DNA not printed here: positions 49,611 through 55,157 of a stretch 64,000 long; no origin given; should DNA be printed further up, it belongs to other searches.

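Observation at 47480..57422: Tandem island array at tRNA-Gly(CCC): two 3'-half duplicates but no intact tRNA or integrase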

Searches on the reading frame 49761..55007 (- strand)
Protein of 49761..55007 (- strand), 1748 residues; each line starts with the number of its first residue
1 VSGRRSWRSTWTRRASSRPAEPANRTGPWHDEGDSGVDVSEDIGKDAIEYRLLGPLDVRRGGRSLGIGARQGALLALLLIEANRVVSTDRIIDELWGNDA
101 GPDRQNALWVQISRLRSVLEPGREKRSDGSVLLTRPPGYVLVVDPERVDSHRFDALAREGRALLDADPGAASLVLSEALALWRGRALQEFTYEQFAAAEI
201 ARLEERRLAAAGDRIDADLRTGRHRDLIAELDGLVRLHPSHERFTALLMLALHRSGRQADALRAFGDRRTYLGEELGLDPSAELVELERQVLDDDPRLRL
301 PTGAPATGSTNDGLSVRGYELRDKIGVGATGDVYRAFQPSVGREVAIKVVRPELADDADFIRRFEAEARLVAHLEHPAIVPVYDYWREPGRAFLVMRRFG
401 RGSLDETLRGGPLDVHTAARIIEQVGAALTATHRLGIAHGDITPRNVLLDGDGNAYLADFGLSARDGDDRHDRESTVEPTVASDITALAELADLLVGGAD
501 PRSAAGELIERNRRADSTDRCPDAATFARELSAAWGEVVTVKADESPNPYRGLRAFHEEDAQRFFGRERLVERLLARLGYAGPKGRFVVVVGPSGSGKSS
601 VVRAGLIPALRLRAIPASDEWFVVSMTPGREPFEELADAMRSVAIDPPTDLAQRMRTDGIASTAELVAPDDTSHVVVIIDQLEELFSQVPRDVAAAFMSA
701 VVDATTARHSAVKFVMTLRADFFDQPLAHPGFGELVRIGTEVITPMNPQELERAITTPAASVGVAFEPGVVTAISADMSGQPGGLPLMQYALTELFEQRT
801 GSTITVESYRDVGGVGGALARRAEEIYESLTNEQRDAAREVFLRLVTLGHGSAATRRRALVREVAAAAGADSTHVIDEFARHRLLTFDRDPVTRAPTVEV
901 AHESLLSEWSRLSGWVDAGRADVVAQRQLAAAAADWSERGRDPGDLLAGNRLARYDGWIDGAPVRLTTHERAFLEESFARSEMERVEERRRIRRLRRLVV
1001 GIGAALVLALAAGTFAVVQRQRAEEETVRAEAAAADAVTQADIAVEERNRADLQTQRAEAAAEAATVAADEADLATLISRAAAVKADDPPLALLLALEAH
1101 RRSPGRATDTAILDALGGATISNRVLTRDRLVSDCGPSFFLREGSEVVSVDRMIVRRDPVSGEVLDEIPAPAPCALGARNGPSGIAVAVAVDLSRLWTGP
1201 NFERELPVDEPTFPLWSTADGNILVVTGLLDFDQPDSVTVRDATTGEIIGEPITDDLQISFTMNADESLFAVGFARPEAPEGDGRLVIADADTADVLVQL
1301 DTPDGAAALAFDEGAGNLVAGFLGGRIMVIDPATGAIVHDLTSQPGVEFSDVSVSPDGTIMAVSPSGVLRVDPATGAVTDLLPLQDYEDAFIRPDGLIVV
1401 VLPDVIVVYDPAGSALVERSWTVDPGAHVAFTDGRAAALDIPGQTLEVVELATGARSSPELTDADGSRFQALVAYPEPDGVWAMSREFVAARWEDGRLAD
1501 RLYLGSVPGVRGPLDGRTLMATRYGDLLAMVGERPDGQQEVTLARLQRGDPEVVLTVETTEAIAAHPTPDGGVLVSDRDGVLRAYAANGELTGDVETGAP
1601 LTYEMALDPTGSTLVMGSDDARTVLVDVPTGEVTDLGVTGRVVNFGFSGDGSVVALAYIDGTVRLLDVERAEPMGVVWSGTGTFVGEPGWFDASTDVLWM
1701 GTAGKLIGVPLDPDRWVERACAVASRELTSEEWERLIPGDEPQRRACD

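Call 12: search_protein_families(library=pfam, proteins=[window:49761-55007:-], max_evalue=0.01)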
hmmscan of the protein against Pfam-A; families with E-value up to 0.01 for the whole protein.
window:49761-55007:- (1748 aa): 15 families
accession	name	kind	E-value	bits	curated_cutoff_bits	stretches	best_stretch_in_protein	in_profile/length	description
PF20703.3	nSTAND1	-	1e-118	397.7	27.1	1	549-943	1-378/379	Novel STAND NTPase 1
PF03704.23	BTAD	-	4.7e-40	137.8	22.1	1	148-292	1-146/146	Bacterial transcriptional activator domain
PF00069.31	Pkinase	-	1.9e-26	93.5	31.7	1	319-465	1-147/263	Protein kinase domain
PF07714.23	PK_Tyr_Ser-Thr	-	7.1e-18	65.3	23.1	1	321-470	3-156/258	Protein tyrosine and serine/threonine kinase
PF00486.34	Trans_reg_C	-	1.5e-11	44.7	26.2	1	65-141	4-77/77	Transcriptional regulatory protein, C terminal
PF23414.1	Beta-prop_EML_2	-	3e-09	37.1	90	1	1283-1364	19-99/266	Echinoderm microtubule-associated protein second beta-propeller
PF13191.12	AAA_16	-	1.2e-08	36.1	32.6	1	563-686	1-145/167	AAA ATPase domain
PF25174.1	Beta-prop_THOC3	-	3.8e-08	33.1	305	1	1574-1674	63-164/272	THOC3 beta-propeller domain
PF06293.20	Kdo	-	3.4e-05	23.8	21.3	1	391-463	91-169/207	Lipopolysaccharide kinase (Kdo/WaaP) family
PF12894.13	ANAPC4_WD40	-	0.00011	22.8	22.9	0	1640-1673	39-72/91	Anaphase-promoting complex subunit 4 WD40 domain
PF03109.22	ABC1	-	0.0004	20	22.9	0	325-357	38-69/244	ABC1 atypical kinase-like domain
PF24814.1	WD40_Prp19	-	0.00066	19.3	320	0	1599-1672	91-168/281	Prp19 WD40 domain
PF25173.1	Beta-prop_WDR3_1st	-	0.0015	18.7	154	0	1548-1670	18-144/184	WDR3 first beta-propeller domain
PF24817.1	WD40_WDHD1_1st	-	0.0027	17.4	109.9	1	1550-1675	39-164/291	WDHD1 first WD40 domain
PF16819.11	DUF5074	-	0.0066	16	27.2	0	1326-1379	164-219/353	Domain of unknown function (DUF5074)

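Call 52: search_protein_families(library=padloc, proteins=[window:49761-55007:-], max_evalue=0.001)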
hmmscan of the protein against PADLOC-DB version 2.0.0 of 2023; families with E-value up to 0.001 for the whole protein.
window:49761-55007:- (1748 aa): 34 families (the best 25 are shown)
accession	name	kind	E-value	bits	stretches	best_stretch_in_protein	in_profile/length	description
PDLC04053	PD-T4-6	-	2.5e-44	150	1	315-474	7-169/311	-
PDLC04042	PD-T4-6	-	6.2e-44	148.8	1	315-469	7-162/292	-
PDLC04043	PD-T4-6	-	1.4e-38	131.2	1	318-469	16-167/452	-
PDLC04054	PD-T4-6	-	4.3e-38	129.6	1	311-471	4-166/347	-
PDLC04138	mad6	-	6.2e-38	129.1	1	316-476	50-213/659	mads_6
PDLC04039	PD-T4-6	-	1.4e-36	124.5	1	312-469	9-167/458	-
PDLC04060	PD-T4-6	-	1.1e-33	114.9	1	319-463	10-155/486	-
PDLC04061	PD-T4-6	-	3e-33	114.1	1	318-462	17-166/510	-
PDLC04041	PD-T4-6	-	4e-30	103.4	1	304-477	15-192/443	-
PDLC04057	PD-T4-6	-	1.3e-29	101.5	1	319-464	10-156/443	-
PDLC04047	PD-T4-6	-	2.9e-29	100.2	1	318-471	11-166/327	-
PDLC04040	PD-T4-6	-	8.9e-27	92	1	325-463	2-149/547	-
PDLC04048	PD-T4-6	-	1.5e-26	91.7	1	319-463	12-158/354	-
PDLC04055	PD-T4-6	-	2.2e-26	90.7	1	311-481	64-237/496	-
PDLC04052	PD-T4-6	-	7.2e-26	89.4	1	317-469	10-166/496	-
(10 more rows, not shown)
